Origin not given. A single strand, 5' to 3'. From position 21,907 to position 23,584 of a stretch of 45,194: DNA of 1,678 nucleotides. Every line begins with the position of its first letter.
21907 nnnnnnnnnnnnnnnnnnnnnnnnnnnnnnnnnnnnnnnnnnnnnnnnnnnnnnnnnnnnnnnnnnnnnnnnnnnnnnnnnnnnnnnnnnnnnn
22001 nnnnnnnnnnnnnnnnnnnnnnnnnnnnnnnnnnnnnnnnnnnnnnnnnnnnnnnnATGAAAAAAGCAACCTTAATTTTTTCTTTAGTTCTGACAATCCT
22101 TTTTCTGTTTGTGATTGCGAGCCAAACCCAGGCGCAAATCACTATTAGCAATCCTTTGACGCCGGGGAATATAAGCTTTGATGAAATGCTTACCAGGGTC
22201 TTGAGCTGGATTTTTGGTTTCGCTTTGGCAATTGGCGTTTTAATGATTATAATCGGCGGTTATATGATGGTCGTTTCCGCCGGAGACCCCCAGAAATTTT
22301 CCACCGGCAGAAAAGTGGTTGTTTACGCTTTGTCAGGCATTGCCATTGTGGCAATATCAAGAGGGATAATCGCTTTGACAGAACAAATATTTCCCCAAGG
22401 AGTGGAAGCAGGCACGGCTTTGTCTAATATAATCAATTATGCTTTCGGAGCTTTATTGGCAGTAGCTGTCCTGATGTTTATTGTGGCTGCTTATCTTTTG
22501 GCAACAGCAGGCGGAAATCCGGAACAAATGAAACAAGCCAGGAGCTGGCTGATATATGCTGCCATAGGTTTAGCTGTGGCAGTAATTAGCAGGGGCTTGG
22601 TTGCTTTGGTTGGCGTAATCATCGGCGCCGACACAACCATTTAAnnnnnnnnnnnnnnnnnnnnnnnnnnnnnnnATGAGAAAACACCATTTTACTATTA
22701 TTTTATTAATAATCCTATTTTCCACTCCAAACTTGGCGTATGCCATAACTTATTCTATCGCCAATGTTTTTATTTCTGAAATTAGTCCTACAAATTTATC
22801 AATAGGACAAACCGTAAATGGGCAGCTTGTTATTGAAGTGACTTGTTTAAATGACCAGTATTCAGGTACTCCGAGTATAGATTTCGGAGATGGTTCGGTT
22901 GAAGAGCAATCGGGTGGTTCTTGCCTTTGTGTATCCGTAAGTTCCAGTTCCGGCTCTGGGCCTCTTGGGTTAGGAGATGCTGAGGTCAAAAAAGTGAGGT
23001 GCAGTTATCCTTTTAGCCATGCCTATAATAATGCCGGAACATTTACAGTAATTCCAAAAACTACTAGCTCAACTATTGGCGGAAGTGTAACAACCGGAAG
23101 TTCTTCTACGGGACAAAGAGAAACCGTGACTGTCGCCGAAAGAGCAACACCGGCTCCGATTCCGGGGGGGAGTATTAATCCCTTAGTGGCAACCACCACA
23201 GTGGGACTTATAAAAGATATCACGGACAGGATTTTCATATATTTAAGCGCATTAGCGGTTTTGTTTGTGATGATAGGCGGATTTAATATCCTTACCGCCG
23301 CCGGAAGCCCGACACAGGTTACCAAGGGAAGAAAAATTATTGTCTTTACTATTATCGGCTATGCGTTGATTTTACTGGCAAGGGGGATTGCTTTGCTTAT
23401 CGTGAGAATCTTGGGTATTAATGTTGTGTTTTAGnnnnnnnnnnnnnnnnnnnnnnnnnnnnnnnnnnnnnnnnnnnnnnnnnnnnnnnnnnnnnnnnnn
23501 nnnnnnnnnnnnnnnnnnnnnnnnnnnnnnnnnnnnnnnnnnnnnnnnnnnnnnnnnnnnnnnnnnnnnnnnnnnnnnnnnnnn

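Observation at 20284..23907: Five tandem paralogues: variable secreted heads on a conserved TrbC/VirB2-like membrane hairpin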

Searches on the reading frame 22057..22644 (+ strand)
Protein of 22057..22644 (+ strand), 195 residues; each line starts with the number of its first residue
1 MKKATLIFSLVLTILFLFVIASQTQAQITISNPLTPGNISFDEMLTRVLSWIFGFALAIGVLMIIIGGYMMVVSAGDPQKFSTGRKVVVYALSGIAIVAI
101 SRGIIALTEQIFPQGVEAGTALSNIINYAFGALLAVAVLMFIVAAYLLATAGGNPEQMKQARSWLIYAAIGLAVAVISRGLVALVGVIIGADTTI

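Call 3: search_protein_families(library=pfam, proteins=[window:22057-22644:+], max_evalue=1)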
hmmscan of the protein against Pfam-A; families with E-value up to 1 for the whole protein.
window:22057-22644:+ (195 aa): 7 families
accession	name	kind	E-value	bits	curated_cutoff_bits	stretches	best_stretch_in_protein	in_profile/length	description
PF18895.5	T4SS_pilin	-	2.2e-14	53.7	26.6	2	119-183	6-69/71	Type IV secretion system pilin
PF19607.4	DUF6112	-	0.00018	21.7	25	2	115-175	9-70/88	Family of unknown function (DUF6112)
PF10204.14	DuoxA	-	0.001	18.6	23.3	1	12-83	213-273/279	Dual oxidase maturation factor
PF18920.5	DUF5671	-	0.0011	19.3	28.4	2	7-137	3-131/132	Domain of unknown function (DUF5671)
PF03350.21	UPF0114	-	0.016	15.8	23.1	1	7-79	12-80/117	Uncharacterized protein family, UPF0114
PF14093.11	DUF4271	-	0.048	14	29.7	1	133-191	54-114/206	Domain of unknown function (DUF4271)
PF04893.22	Yip1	-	0.95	9.7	28.6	0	9-176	24-167/173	Yip1 domain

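Call 4: search_protein_families(library=ncbifam, proteins=[window:22057-22644:+], max_evalue=1)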
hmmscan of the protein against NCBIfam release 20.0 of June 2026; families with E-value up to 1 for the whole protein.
window:22057-22644:+ (195 aa): 4 families
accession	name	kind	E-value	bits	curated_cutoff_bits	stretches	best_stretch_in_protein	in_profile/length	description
NF045849.1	ICE_MMCAP2_0565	equivalog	1.7e-06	27.6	40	2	122-190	9-78/80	Mbov_0395 family pilin-like conjugal transfer protein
NF047765.1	LIC_13387_fam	subfamily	0.068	12.9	33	2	48-100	53-105/131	LIC_13387 family protein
NF053819.1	EF0750_LPXTG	subfamily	0.11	13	47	1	1-43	1-42/105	EF2685/EF0750 family sortase-dependent surface protein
NF051871.1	LysLocSpmX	equivalog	0.17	11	700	1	111-157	382-427/430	lysozyme-family localization factor SpmX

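Call 30: find_homologous_proteins(query=window:22057-22644:+, max_evalue=0.00001)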
Query window:22057-22644:+ (195 aa): 21 proteins with E <= 0.00001 among 5409 candidates.
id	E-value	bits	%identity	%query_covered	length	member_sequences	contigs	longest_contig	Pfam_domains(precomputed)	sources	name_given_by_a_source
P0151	2.6e-110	384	100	100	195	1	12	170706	PF18895.6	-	-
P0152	7.9e-83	295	75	100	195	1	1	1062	PF18895.6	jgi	jgi:hypothetical protein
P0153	1.7e-81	290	77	100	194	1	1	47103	PF18895.6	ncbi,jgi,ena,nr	ncbi:hypothetical protein KJ616_00245 [Patescibacteria group bacterium]|nr:hypothetical protein [Pat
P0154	4.1e-78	279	73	97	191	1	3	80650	PF18920.6,PF18895.6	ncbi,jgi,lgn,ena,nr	ncbi:hypothetical protein KKE85_01520 [Patescibacteria group bacterium]|nr:hypothetical protein [Pat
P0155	9.9e-76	271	74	97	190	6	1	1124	PF18895.6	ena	-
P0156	7.1e-75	269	71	95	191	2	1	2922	PF18895.6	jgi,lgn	jgi:hypothetical protein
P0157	2.5e-55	205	57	100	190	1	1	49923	PF18895.6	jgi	-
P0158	1.5e-52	196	58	95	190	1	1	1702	PF18895.6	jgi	jgi:hypothetical protein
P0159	2.0e-52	196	53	100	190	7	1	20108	PF18895.6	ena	-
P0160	2.4e-51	192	59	82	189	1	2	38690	PF18895.6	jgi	-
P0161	2.2e-40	156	48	81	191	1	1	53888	PF18895.6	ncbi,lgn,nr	ncbi:MAG: hypothetical protein U9Q96_00135 [Patescibacteria group bacterium]|nr:hypothetical protein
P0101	2.4e-18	85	61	36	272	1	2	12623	PF13948.12,PF18895.6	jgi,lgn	-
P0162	6.5e-17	80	54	40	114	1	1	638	PF18895.6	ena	-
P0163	1.4e-16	79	46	56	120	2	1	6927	PF18895.6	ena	-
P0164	2.1e-16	78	57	43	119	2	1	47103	PF18895.6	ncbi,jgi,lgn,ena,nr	ncbi:hypothetical protein KJ616_00255 [Patescibacteria group bacterium]|nr:hypothetical protein [Pat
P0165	3.0e-16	78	42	53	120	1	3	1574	PF18895.6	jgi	-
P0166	8.8e-15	73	61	33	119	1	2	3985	PF18895.6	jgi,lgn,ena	-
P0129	4.5e-14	71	54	37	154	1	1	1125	PF18895.6,PF19607.5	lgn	-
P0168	2.0e-7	49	35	55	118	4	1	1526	PF18895.6,PF04956.19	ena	-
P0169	3.4e-7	48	47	36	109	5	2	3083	PF18895.6,PF04956.19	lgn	-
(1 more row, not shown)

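Call 43: predict_structure(alignment_id=A2)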
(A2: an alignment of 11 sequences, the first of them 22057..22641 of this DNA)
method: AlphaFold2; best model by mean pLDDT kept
length: 195 residues; sequences in the alignment: 11
mean_pLDDT: 67.2   pTM: 0.44
mean pLDDT of the five models: 67.2, 61.8, 60.8, 54.8, 53.7
residues with pLDDT >= 90: 0; 70-90: 89; 50-70: 87; < 50: 19
segments of 3 or more residues with pLDDT < 50: 1-3, 23-32, 192-195
pLDDT, mean of each block of 10 residues (from residue 1): 56 67 45 52 61 72 81 79 79 72 59 55 64 76 82 78 78 71 61 45
secondary structure, 60 per line:
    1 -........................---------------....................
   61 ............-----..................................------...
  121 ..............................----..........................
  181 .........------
elements in order: H2-25 H41-72 H78-111 H118-150 H155-189

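Call 46: fold_search(model_id=the predicted structure, library=pdb)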
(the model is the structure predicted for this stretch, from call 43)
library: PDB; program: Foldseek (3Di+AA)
matches with E <= 10: 84; with E <= 0.001: 0
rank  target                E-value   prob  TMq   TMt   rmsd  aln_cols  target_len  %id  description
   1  4gd3_A                1.1e+00  0.25  0.26  0.28  15.4       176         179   14  Structure of E. coli hydrogenase-1 in complex with cytochrome b (released 2013-01-02)
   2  6u2h_B                1.5e+00  0.16  0.26  0.24  17.2       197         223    9  BRAF dimer bound to 14-3-3 (released 2019-08-28)
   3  3cu8_A                2.1e+00  0.30  0.29  0.25  13.2       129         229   10  Impaired binding of 14-3-3 to Raf1 is linked to Noonan and LEOPARD syndrome (released 2009-05-05)
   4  1o5h_B                2.4e+00  0.18  0.27  0.27  11.4       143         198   12  Crystal structure of formiminotetrahydrofolate cyclodeaminase (TM1560) from Thermotoga maritima at 2.80 A resolution (released 2003-09-30)
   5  5ulo_B                3.1e+00  0.15  0.26  0.23  12.8       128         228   12  Crystal Structure of 14-3-3 zeta in Complex with a Serine 124-phosphorylated TBC1D7 peptide (released 2018-01-31)
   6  5fej_B                3.3e+00  0.16  0.25  0.33  16.4       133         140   12  CopM in the Cu(I)-bound form (released 2016-09-07)
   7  9u6s_N                3.3e+00  0.04  0.18  0.12  23.7       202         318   16  Cryo-EM structure of the Vo domain of V/A-ATPase in liposomes under no pmf condition,state3 (released 2026-03-25)
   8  1qjb_B                3.9e+00  0.18  0.24  0.21  11.7        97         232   18  14-3-3 ZETA/PHOSPHOPEPTIDE COMPLEX (MODE 1) (released 1999-09-15)
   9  3e08_G                3.9e+00  0.14  0.31  0.23  13.6       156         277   13  H55S mutant Xanthomonas campestris tryptophan 2,3-dioxygenase (released 2008-09-30)
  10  4nqi_B                3.9e+00  0.12  0.27  0.24  24.4       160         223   11  Structure of the N-terminal I-BAR domain (1-259) of D.Discoideum IBARa (released 2014-02-05)
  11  3bk9_A                3.9e+00  0.09  0.28  0.21  13.9       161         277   14  H55A mutant of tryptophan 2,3-dioxygenase from Xanthomonas campestris (released 2008-09-30)
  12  5fej_A                4.2e+00  0.14  0.25  0.33  16.6       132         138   12  CopM in the Cu(I)-bound form (released 2016-09-07)
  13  8wqy_G                4.2e+00  0.14  0.28  0.33  17.6       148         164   11  Fe-O nanocluster of form-XI in the 4-fold channel of Ureaplasma diversum ferritin (released 2024-06-12)
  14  8fhc_A                4.2e+00  0.12  0.24  0.22  15.3       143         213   11  Protein 41 with aldehyde deformylating oxidase activity from Gamma proteobacterium (released 2023-12-20)
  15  9o88_B                4.4e+00  0.08  0.30  0.09  13.0       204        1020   16  Cryo-EM structure of CIM0216-bound rabbit TRPM3 having 2 resting and 2 activated subunits (para position) at 18 degree (released 2025-12-17)
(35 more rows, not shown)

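Call 67: search_protein_families(library=pfam, proteins=[P0168, P0169], max_evalue=0.01)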
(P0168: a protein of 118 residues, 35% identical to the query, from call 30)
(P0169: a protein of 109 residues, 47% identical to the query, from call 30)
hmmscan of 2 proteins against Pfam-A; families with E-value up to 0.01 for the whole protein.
P0168 (118 aa): 3 families
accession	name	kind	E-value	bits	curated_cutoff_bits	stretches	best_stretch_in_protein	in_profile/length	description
PF18895.5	T4SS_pilin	-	8.4e-13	48.6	26.6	1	51-112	11-71/71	Type IV secretion system pilin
PF04956.18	TrbC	-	2.4e-06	28.1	27.9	1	3-111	7-97/98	TrbC/VIRB2 pilin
PF14029.11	DUF4244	-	0.0021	17.9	27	1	82-112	6-36/54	Protein of unknown function (DUF4244)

P0169 (109 aa): 5 families
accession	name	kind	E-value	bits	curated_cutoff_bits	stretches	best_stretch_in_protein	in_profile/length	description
PF18895.5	T4SS_pilin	-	4.9e-10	39.8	26.6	1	32-93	3-63/71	Type IV secretion system pilin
PF04956.18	TrbC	-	2.1e-07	31.5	27.9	1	5-100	14-97/98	TrbC/VIRB2 pilin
PF19607.4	DUF6112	-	3e-05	24.2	25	1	28-100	10-78/88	Family of unknown function (DUF6112)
PF04746.17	DUF575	-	0.0038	17.9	25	1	33-105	3-76/101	Protein of unknown function (DUF575)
PF13903.11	Claudin_2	-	0.0069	16.6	29.1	1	8-102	94-185/192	PMP-22/EMP/MP20/Claudin tight junction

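Call 95: search_dna_similar(query=P0169, collection=plasmids, mode=protein, max_evalue=10, max_rows=25)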
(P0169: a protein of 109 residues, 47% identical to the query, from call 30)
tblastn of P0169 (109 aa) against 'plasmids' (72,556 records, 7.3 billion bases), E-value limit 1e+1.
Records with a match: 1; places in all: 1; records where one place covers at least 80% of the query: 0.
Best place of each record, by identity: <60% 1.
By first word of the organism name: Embleya 1.
By predicted mobility (MOB-suite, as given by PLSDB): non-mobilizable 1.
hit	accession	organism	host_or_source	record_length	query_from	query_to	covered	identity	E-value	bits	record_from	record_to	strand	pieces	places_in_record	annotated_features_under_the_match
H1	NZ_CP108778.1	Embleya sp. NBC_00896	-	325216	5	74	64%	23.7%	3e+0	34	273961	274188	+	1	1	none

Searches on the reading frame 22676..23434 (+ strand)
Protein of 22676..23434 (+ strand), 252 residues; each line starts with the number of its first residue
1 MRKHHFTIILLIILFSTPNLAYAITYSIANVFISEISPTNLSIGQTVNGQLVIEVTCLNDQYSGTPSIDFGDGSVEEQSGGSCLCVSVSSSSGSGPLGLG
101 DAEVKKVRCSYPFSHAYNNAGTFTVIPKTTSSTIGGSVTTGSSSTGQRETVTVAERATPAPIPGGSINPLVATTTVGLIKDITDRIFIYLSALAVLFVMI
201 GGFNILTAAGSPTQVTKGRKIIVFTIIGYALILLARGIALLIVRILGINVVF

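Call 3: search_protein_families(library=pfam, proteins=[window:22676-23434:+], max_evalue=1)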
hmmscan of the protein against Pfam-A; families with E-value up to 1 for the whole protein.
window:22676-23434:+ (252 aa): 2 families
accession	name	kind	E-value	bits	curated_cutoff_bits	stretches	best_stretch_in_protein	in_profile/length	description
PF18895.5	T4SS_pilin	-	1.1e-06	29.1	26.6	1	175-239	5-68/71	Type IV secretion system pilin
PF00801.26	PKD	-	0.04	14.3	23.5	1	54-125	24-61/80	PKD domain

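Call 4: search_protein_families(library=ncbifam, proteins=[window:22676-23434:+], max_evalue=1)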
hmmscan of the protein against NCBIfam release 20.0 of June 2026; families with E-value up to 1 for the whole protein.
window:22676-23434:+ (252 aa): 1 family
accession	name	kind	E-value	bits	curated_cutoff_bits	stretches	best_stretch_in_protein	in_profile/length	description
NF006935.0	PRK09419.1-2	equivalog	0.1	10.1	2801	1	43-102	1328-1389/1445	multifunctional 2',3'-cyclic-nucleotide 2'-phosphodiesterase/3'-nucleotidase/5'-nucleotidase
